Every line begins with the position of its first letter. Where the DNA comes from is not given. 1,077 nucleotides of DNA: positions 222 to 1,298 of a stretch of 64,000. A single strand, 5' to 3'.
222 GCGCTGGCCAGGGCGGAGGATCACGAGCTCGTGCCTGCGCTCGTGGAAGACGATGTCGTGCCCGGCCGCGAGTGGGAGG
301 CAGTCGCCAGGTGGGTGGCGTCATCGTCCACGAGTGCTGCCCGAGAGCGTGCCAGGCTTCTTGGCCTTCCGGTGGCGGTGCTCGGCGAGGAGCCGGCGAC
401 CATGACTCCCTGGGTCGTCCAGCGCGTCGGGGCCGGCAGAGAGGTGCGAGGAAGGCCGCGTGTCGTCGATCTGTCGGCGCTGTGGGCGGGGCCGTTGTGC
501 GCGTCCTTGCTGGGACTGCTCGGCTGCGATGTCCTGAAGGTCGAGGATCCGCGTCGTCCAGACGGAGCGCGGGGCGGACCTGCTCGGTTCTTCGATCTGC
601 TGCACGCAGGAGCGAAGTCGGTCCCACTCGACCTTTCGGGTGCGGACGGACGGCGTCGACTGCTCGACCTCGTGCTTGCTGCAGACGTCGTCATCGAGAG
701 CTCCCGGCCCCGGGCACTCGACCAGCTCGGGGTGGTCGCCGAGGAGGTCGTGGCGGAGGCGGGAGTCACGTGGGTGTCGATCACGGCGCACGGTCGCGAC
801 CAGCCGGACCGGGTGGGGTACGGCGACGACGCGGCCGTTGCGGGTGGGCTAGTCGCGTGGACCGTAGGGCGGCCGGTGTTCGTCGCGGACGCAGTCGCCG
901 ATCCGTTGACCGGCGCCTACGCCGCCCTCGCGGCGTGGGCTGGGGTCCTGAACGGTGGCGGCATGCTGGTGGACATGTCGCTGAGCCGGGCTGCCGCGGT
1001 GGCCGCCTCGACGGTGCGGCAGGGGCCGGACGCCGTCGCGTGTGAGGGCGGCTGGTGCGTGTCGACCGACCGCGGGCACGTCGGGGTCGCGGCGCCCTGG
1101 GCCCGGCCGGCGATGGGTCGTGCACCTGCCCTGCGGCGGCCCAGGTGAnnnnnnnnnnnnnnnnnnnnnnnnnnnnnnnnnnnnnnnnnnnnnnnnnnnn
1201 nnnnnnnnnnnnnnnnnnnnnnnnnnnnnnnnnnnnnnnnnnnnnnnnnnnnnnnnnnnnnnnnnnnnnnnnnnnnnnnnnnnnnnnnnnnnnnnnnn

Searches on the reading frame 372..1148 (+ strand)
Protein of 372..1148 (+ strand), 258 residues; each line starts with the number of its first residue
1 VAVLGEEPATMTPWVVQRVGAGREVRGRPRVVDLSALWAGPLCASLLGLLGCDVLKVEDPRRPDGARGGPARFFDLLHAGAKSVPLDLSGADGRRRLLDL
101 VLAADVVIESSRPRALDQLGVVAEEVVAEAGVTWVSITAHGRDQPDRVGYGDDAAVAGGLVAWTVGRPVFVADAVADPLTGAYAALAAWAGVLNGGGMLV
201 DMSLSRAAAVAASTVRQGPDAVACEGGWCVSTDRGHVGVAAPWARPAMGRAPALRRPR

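Call 8: search_protein_families(library=pfam, proteins=[window:372-1148:+], max_evalue=0.00001)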
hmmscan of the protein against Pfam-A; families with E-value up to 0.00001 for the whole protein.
window:372-1148:+ (258 aa): 1 family
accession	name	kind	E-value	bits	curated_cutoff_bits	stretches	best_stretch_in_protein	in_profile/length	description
PF02515.22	CoA_transf_3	-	9.7e-30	104.3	23.3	1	30-210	5-201/366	CoA-transferase family III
